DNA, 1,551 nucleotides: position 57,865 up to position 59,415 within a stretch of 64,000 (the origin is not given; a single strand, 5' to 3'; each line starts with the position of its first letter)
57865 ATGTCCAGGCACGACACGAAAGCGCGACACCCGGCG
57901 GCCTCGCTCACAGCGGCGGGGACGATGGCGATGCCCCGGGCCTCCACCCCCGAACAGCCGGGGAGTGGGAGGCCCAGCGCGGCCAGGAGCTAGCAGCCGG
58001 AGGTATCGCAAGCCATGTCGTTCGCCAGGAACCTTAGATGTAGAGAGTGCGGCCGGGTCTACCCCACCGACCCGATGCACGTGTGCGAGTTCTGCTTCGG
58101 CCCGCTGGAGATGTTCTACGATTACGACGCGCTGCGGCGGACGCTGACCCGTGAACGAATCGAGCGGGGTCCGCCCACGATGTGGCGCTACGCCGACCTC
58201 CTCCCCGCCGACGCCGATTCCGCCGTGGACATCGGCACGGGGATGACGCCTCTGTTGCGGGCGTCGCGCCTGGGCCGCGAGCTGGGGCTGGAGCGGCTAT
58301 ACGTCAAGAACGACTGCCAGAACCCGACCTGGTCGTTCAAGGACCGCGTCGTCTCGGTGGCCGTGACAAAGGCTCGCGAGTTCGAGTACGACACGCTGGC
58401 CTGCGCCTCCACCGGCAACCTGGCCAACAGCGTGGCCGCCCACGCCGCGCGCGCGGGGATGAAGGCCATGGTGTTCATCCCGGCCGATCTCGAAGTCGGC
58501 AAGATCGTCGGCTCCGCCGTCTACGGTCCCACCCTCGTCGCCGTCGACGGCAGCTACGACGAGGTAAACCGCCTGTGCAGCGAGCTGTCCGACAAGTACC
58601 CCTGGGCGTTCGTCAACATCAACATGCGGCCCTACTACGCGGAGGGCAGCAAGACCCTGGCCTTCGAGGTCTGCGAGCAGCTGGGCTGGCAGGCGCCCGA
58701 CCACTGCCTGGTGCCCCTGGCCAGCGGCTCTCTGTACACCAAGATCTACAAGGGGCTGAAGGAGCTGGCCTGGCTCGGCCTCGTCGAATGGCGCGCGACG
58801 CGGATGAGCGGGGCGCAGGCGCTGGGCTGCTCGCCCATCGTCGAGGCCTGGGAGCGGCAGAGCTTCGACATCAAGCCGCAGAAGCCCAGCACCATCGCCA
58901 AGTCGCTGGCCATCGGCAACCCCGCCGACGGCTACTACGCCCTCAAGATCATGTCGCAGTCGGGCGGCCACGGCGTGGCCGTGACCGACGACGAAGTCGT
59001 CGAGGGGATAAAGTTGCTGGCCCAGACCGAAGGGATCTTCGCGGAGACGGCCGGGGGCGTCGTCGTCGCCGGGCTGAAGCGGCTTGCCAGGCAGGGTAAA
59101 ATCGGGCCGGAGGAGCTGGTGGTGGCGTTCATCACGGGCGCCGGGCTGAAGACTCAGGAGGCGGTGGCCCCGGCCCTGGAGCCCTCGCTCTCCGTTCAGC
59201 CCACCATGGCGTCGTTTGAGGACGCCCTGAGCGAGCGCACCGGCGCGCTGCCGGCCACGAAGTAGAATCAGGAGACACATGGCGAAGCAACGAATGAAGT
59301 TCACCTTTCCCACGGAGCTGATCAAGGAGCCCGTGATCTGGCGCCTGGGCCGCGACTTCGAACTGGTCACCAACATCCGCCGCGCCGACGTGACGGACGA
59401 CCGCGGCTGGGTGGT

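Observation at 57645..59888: SAM-I riboswitch gating a ThrC-like / stand-alone NIL / MoaD-like trio: candidate thiocarboxylate route to homocysteine with an unassigned NIL component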

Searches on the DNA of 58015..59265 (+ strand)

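Call 52: search_rna_families(source=L085, threshold=gathering)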
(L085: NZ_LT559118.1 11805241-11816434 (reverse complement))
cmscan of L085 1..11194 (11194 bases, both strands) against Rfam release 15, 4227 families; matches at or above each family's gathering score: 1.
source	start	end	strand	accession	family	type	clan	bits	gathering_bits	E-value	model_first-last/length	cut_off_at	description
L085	4816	4957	+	RF00162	SAM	Cis-reg; riboswitch;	CL00012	68.7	44.4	1.1e-14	1-108/108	no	SAM riboswitch aptamer (S box leader)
